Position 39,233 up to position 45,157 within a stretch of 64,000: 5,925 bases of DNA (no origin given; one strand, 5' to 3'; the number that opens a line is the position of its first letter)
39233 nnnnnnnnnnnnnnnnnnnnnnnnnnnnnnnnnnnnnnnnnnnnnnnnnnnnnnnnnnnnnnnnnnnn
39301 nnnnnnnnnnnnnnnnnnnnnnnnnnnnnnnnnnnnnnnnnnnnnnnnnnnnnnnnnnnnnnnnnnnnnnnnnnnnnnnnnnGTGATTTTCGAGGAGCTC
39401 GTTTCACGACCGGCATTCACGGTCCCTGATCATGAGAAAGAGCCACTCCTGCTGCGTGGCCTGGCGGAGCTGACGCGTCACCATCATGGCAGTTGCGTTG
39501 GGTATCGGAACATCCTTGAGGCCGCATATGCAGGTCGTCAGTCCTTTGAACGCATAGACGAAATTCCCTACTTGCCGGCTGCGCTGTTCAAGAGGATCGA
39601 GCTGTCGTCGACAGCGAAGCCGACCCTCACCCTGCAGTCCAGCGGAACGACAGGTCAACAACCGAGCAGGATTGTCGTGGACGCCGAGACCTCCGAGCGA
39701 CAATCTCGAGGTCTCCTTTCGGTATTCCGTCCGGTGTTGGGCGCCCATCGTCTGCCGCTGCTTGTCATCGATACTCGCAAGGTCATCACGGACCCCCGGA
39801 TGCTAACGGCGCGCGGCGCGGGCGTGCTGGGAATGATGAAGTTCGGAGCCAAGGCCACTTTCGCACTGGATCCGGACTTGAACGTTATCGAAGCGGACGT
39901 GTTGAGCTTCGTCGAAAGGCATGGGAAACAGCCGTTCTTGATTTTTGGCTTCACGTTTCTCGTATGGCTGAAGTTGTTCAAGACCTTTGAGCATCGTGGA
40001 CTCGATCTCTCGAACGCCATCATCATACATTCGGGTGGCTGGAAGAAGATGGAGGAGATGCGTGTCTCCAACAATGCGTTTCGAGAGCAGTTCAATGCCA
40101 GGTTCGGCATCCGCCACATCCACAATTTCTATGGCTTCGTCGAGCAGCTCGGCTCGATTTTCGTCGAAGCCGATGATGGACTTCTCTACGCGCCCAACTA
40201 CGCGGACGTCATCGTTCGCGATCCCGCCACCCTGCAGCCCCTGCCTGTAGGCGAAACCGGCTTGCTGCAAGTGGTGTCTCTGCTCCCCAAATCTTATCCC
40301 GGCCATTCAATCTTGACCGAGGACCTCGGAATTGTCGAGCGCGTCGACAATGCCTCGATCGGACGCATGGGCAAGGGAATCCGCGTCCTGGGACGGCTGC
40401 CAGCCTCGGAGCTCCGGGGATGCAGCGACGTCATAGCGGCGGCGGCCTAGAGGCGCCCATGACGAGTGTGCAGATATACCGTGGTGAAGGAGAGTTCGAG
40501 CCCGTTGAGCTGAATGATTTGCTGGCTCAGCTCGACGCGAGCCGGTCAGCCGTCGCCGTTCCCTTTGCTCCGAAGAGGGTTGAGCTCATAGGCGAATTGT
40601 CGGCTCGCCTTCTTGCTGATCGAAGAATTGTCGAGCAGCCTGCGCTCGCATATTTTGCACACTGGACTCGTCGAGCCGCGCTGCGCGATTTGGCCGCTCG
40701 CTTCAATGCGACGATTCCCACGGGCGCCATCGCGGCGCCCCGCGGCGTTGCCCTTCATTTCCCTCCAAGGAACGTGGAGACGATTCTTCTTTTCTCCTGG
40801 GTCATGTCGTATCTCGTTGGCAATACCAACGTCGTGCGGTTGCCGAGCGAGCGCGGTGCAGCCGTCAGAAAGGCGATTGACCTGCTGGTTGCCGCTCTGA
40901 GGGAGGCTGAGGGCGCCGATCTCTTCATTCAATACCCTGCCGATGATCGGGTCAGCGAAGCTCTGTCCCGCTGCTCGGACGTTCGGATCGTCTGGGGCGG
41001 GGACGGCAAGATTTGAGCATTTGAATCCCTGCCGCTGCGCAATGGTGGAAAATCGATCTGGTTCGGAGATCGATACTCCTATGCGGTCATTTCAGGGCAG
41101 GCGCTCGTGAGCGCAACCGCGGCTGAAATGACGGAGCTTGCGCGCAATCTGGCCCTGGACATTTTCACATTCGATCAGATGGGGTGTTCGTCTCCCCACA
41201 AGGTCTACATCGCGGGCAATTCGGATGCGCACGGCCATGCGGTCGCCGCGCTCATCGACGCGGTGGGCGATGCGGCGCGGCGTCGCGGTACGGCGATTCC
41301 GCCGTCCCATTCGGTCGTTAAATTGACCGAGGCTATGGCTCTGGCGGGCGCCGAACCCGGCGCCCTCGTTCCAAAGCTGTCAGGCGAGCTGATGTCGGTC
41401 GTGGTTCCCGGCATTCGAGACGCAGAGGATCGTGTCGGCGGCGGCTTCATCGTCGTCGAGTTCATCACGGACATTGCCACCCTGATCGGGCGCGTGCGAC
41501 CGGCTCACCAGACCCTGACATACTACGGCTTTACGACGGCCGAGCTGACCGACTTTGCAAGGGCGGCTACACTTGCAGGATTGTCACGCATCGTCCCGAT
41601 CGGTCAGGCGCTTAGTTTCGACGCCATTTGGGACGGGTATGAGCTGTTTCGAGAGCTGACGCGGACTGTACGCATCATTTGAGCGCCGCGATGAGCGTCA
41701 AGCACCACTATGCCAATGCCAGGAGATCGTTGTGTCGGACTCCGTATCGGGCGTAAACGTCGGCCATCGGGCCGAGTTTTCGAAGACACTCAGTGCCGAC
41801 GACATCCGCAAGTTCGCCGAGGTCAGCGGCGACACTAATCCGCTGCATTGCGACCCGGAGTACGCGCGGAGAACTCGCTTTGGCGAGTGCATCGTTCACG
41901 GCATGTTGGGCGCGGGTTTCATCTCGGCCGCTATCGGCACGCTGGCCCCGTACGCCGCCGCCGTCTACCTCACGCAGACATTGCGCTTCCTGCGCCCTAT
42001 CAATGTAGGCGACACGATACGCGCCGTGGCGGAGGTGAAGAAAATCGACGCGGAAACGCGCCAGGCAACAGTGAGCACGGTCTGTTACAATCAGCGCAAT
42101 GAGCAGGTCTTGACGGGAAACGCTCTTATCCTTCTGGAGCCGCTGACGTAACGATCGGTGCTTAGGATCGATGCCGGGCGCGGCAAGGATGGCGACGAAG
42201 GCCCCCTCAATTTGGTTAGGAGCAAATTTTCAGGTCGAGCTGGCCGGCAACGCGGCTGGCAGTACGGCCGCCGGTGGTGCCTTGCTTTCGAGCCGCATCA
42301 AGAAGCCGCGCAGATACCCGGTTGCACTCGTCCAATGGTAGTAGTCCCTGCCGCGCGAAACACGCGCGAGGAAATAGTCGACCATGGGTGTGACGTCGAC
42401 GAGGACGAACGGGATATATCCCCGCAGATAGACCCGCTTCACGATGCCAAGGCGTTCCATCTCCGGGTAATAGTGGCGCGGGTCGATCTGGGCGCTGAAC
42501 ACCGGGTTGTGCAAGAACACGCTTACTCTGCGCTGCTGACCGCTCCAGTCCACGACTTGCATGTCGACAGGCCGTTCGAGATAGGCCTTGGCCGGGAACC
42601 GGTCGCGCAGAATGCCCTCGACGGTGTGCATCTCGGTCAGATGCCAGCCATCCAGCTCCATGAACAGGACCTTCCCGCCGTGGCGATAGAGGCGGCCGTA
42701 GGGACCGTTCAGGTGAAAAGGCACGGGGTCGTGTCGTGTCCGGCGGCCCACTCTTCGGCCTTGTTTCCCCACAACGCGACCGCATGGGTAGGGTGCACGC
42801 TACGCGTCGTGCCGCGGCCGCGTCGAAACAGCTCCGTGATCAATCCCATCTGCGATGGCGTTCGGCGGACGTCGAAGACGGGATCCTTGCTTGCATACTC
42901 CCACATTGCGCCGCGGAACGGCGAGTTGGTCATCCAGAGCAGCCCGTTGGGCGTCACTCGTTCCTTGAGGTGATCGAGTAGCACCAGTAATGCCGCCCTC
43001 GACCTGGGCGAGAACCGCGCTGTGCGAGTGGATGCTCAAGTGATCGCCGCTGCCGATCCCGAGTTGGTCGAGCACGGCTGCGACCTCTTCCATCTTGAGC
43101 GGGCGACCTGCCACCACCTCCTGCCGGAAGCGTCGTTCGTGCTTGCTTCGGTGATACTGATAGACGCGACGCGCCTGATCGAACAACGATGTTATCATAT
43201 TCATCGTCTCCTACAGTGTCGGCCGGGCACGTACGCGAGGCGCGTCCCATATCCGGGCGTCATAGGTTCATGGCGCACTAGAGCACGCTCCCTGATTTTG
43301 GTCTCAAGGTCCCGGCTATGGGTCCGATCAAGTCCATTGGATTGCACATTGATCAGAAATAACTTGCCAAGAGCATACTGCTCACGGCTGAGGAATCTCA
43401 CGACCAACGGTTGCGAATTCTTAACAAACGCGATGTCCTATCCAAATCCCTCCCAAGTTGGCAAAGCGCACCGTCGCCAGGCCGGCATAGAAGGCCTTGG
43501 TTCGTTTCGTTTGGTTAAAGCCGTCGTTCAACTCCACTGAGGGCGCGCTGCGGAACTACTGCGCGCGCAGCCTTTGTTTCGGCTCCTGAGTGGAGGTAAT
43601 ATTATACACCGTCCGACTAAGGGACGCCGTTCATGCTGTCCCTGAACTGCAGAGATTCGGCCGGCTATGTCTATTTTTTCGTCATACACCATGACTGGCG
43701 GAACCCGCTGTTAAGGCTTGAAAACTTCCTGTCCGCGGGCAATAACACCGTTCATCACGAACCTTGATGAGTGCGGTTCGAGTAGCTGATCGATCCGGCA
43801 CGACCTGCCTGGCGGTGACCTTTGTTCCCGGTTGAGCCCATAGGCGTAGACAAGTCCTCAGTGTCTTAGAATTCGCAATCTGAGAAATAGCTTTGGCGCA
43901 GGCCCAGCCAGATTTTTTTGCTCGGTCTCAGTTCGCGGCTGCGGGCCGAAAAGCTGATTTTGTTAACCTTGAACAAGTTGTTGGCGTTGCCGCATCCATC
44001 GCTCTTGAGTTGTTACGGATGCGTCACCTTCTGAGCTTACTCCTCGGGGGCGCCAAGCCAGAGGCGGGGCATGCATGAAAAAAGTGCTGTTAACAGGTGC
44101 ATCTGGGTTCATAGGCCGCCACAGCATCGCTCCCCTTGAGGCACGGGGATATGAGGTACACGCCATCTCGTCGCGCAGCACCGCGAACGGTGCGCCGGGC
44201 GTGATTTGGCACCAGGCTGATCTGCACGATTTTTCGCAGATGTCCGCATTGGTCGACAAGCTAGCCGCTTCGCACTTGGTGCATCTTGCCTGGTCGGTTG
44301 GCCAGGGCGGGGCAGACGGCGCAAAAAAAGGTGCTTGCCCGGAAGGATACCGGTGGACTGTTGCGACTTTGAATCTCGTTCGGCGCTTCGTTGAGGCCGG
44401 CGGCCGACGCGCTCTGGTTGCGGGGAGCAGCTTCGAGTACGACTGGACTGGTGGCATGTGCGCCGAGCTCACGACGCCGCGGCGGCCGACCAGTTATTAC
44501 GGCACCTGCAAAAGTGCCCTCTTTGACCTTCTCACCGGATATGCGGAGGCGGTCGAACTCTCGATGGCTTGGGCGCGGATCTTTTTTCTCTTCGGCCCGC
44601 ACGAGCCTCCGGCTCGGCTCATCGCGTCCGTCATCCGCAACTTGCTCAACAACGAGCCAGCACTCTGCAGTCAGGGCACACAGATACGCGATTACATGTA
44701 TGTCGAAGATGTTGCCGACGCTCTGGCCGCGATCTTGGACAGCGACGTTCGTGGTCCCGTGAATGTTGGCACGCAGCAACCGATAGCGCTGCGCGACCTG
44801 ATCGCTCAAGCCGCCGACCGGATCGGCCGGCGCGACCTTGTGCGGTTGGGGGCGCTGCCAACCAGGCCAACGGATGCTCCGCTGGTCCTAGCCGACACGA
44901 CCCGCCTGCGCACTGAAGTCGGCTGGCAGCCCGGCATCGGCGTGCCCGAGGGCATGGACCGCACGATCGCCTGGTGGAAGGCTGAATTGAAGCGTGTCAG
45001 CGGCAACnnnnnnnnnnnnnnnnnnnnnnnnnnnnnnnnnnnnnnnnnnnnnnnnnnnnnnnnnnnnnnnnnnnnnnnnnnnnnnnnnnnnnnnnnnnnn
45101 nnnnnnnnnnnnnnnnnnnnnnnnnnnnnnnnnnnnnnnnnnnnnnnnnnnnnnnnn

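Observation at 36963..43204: LuxE/LuxC-containing acyl-ACP module embedded in a polysaccharide locus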

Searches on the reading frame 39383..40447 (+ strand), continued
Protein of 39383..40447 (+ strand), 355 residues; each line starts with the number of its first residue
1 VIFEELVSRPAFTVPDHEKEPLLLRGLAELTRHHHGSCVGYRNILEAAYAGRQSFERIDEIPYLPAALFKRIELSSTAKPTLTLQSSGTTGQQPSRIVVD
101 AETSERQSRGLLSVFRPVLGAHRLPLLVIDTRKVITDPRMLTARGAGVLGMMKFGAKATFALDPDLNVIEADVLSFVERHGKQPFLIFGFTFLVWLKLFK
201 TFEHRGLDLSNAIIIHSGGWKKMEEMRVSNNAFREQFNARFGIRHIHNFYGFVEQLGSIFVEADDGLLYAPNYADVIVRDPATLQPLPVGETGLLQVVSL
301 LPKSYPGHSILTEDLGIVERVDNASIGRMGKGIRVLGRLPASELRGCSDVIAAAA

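Call 103: search_protein_families(library=pfam, proteins=[P0366, P0376, P0394, P0444, P0466, P0472, P0423, P0453], max_evalue=0.00001)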
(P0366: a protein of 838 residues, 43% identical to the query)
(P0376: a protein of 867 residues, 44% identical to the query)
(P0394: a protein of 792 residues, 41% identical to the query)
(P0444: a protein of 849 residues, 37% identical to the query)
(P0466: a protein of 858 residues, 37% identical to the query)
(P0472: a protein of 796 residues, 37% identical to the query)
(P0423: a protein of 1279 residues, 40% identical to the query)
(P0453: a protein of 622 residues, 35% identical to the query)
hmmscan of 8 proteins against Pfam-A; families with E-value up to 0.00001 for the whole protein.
P0366 (838 aa): 2 families
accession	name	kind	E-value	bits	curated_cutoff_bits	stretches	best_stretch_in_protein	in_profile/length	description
PF04443.18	LuxE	-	5.3e-53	180.7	24.9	1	489-835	21-385/391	Acyl-protein synthetase, LuxE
PF00501.34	AMP-binding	-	4.2e-35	121.7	29.9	1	5-355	5-383/384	AMP-binding enzyme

P0376 (867 aa): 2 families
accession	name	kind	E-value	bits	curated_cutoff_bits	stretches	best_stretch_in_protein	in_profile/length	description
PF04443.18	LuxE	-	1.5e-47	162.7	24.9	1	516-863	19-385/391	Acyl-protein synthetase, LuxE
PF00501.34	AMP-binding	-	5.2e-45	154.3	29.9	1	6-357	3-383/384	AMP-binding enzyme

P0394 (792 aa): 2 families
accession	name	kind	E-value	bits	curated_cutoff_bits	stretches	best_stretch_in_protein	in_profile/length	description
PF04443.18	LuxE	-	2.5e-45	155.5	24.9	1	437-792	14-385/391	Acyl-protein synthetase, LuxE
PF00501.34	AMP-binding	-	1.7e-35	123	29.9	1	8-321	7-383/384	AMP-binding enzyme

P0444 (849 aa): 2 families
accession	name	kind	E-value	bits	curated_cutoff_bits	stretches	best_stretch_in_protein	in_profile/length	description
PF04443.18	LuxE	-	9e-61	206.3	24.9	1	481-845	14-385/391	Acyl-protein synthetase, LuxE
PF00501.34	AMP-binding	-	1.9e-54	185.4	29.9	1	19-346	14-384/384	AMP-binding enzyme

P0466 (858 aa): 3 families
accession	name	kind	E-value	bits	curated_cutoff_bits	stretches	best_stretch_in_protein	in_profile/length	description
PF00501.34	AMP-binding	-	4.7e-62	210.4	29.9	1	18-351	13-384/384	AMP-binding enzyme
PF04443.18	LuxE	-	3.8e-48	164.8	24.9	1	512-856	34-388/391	Acyl-protein synthetase, LuxE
PF13193.12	AMP-binding_C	-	9.6e-10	39.7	24.5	1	412-474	14-76/76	AMP-binding enzyme C-terminal domain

P0472 (796 aa): 2 families
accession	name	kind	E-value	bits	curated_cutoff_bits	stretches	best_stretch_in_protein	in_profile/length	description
PF04443.18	LuxE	-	1.7e-38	133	24.9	1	464-786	42-385/391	Acyl-protein synthetase, LuxE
PF00501.34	AMP-binding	-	3.6e-28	98.9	29.9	1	125-327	160-383/384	AMP-binding enzyme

P0423 (1279 aa): 3 families
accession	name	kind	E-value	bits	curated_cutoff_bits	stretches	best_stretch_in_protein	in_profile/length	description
PF00501.34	AMP-binding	-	2.5e-40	138.9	29.9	1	814-1138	2-383/384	AMP-binding enzyme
PF04443.18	LuxE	-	1.7e-39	136.3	24.9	1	14-352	23-386/391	Acyl-protein synthetase, LuxE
PF05893.19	LuxC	-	2.7e-15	56.6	21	1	435-605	82-241/401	Acyl-CoA reductase (LuxC)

P0453 (622 aa): 3 families
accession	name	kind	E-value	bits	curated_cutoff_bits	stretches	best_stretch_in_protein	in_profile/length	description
PF04443.18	LuxE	-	3.4e-58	197.8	24.9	1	313-619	74-389/391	Acyl-protein synthetase, LuxE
PF25137.1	ADH_Fe_C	-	2.5e-18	66.9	27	1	77-175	5-102/194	Fe-containing alcohol dehydrogenase family, C-terminal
PF00465.25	Fe-ADH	-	1.2e-10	41.7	31.3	1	10-61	115-167/168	Iron-containing alcohol dehydrogenase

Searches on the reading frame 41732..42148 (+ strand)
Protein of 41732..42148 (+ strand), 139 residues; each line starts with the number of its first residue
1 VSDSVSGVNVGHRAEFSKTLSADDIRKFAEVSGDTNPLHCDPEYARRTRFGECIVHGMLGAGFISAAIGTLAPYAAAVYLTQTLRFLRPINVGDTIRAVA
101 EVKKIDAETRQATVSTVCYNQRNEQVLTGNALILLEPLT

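Call 6: search_protein_families(library=pfam, proteins=[window:41732-42148:+], max_evalue=0.01)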
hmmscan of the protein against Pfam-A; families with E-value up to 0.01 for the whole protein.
window:41732-42148:+ (139 aa): 3 families
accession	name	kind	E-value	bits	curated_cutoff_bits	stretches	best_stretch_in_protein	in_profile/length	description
PF01575.25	MaoC_dehydratas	-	8.6e-25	87.2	27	1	15-111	13-110/123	MaoC like domain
PF13452.11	FAS1_DH_region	-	7e-14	52.5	22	1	12-128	5-131/132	FAS1-like, dehydratase domain region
PF03061.28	4HBT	-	0.0053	17.5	20.6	1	75-105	29-59/79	Thioesterase superfamily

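Call 7: search_protein_families(library=ncbifam, proteins=[window:41732-42148:+], max_evalue=0.01)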
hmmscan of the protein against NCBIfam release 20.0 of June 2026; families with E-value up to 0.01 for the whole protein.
window:41732-42148:+ (139 aa): 7 families
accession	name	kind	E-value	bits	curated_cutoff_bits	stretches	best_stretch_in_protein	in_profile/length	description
NF006045.0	PRK08190.1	subfamily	4.1e-33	114.9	282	1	7-133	13-139/467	bifunctional enoyl-CoA hydratase/phosphate acetyltransferase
TIGR02278.1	PaaN-DH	equivalog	1.1e-12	47.1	562.8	1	17-133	538-660/664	phenylacetic acid degradation bifunctional protein PaaZ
NF040620.1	fused_HadA_HadB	exception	1.4e-12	47.8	350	1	17-118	209-313/329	fused (3R)-hydroxyacyl-ACP dehydratase subunits HadA/HadB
NF010246.0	PRK13693.1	equivalog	1.5e-11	44.4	203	1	6-120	7-126/142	(3R)-hydroxyacyl-ACP dehydratase subunit HadB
NF040624.1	HadA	equivalog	3.5e-05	24.1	180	1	20-129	13-131/144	(3R)-hydroxyacyl-ACP dehydratase subunit HadA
NF003359.0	PRK04424.1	equivalog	8.2e-05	22.3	183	1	76-132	127-180/190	transcription factor FapR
NF052388.1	Lys_ferment_KAL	equivalog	0.0058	17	160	1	82-138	52-108/120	3-aminobutyryl-CoA ammonia lyase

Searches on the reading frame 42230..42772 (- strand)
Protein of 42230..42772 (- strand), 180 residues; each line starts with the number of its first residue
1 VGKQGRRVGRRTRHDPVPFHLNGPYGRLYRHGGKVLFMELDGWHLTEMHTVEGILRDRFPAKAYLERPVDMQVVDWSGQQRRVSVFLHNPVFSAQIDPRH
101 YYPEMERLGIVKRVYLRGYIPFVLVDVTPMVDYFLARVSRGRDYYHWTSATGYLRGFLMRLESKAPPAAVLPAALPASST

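Call 6: search_protein_families(library=pfam, proteins=[window:42230-42772:-], max_evalue=0.01)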
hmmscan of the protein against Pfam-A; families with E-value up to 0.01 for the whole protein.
window:42230-42772:- (180 aa): 1 family
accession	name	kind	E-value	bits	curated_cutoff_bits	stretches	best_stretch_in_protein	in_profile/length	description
PF02522.19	Antibiotic_NAT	-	6.2e-07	29.7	25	1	5-133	107-226/232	Aminoglycoside 3-N-acetyltransferase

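Call 7: search_protein_families(library=ncbifam, proteins=[window:42230-42772:-], max_evalue=0.01)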
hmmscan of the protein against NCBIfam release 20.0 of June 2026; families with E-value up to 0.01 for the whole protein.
window:42230-42772:- (180 aa): 0 families

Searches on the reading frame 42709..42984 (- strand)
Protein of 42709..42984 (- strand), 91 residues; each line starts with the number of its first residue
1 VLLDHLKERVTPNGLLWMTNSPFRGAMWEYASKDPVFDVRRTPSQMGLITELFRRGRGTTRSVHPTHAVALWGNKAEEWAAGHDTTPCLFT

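Call 6: search_protein_families(library=pfam, proteins=[window:42709-42984:-], max_evalue=0.01)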
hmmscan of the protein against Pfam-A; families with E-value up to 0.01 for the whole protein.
window:42709-42984:- (91 aa): 1 family
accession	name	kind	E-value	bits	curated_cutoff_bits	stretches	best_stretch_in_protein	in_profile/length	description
PF02522.19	Antibiotic_NAT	-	2.8e-20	73.3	25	1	2-86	19-117/232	Aminoglycoside 3-N-acetyltransferase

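Call 7: search_protein_families(library=ncbifam, proteins=[window:42709-42984:-], max_evalue=0.01)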
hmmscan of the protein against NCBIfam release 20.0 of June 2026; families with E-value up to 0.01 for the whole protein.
window:42709-42984:- (91 aa): 2 families
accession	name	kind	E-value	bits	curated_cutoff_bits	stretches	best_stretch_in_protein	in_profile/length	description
NF033082.0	AAC_3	equivalog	4.8e-05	22.8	270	1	32-84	80-134/262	aminoglycoside 3-N-acetyltransferase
NF033081.0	AAC_3_IV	equivalog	0.00044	19.7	420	1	3-80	39-109/252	AAC(3)-IV family aminoglycoside N-acetyltransferase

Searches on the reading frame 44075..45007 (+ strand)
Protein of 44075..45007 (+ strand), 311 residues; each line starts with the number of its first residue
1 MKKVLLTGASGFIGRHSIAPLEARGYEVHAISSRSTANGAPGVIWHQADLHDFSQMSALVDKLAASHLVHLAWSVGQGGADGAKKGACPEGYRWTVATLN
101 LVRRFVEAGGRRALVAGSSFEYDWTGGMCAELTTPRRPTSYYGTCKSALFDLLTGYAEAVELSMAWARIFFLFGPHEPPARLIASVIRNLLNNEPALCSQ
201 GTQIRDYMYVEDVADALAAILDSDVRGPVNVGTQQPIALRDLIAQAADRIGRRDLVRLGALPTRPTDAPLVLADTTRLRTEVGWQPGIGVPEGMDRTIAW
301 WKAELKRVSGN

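Call 34: search_protein_families(library=pfam, proteins=[window:44075-45007:+], max_evalue=0.001)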
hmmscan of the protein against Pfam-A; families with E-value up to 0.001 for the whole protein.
window:44075-45007:+ (311 aa): 3 families
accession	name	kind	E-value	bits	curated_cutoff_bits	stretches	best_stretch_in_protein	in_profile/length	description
PF01370.27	Epimerase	-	6.3e-39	134.2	20.9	1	4-232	1-240/240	NAD dependent epimerase/dehydratase family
PF16363.11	GDP_Man_Dehyd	-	1.1e-25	91.2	27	1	5-296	1-331/332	GDP-mannose 4,6 dehydratase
PF04321.23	RmlD_sub_bind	-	5.8e-05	22.7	27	1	3-72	2-59/287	RmlD substrate binding domain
